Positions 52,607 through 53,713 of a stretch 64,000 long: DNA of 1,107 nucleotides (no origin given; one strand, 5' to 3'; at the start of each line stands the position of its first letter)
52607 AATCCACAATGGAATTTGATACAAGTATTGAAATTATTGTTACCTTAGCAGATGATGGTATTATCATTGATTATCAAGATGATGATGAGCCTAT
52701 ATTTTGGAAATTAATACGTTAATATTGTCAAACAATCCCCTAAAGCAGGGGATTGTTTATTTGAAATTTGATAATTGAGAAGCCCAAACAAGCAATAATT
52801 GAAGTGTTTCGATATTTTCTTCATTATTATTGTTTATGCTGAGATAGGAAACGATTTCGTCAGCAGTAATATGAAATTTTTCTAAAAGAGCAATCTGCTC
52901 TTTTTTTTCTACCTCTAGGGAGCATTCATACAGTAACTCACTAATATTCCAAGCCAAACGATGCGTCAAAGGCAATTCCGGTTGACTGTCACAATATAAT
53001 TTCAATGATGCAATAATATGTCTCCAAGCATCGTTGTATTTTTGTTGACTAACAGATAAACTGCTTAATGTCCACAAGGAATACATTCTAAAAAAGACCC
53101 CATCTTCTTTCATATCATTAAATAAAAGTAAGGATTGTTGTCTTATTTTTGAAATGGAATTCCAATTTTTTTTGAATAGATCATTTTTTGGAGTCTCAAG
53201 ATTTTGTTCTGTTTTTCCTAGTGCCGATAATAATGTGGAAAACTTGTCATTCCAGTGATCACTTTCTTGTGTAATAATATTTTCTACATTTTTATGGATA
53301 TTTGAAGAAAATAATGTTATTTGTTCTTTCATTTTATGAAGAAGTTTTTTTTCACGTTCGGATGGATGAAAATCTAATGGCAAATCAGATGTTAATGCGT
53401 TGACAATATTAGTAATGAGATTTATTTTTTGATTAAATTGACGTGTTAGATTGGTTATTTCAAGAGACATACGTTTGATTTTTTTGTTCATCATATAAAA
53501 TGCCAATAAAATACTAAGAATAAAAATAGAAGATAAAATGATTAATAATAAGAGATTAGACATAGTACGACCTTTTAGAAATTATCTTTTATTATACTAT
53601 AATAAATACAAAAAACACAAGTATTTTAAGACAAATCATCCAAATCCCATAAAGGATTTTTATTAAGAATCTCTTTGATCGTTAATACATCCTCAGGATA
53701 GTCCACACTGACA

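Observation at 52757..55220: Three-gene module: HEPN-like Rx4H protein coupled to an SpsF-like cytidylyltransferase, plus a membrane-anchored protein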

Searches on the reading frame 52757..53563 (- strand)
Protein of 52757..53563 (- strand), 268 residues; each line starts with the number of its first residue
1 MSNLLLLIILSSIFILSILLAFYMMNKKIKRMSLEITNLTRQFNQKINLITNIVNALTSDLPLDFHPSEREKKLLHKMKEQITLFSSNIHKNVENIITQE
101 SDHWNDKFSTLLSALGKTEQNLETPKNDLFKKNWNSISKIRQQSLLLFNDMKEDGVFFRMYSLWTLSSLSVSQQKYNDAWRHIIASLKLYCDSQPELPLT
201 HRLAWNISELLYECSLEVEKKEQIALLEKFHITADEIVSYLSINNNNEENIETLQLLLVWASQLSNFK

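Call 3: search_protein_families(library=pfam, proteins=[window:52757-53563:-], max_evalue=1)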
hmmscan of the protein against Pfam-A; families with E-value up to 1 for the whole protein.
window:52757-53563:- (268 aa): 1 family
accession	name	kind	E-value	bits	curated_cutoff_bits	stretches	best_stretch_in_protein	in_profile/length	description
PF10118.14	Metal_hydrol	-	0.044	13.9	33.2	0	8-70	182-246/247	Predicted metal-dependent hydrolase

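Call 4: search_protein_families(library=padloc, proteins=[window:52757-53563:-], max_evalue=1)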
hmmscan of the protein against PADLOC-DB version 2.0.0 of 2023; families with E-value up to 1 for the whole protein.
window:52757-53563:- (268 aa): 2 families
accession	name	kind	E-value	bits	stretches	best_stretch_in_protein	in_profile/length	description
PDLC03841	LeoBC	-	0.0053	13.9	1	36-152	313-431/601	-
PDLC04407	PDC-M09A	-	0.0074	13.8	1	26-94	212-281/282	-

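Call 5: search_protein_families(library=ncbifam, proteins=[window:52757-53563:-], max_evalue=1)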
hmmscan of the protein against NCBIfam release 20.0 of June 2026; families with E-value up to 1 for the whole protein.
window:52757-53563:- (268 aa): 2 families
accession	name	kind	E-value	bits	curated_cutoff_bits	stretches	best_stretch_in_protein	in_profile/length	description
NF011925.1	PRK15396.1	subfamily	0.006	16.8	108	1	8-61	6-55/78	major outer membrane lipoprotein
TIGR02872.1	spore_ytvI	equivalog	0.16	11.4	198.15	1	7-98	56-152/341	sporulation integral membrane protein YtvI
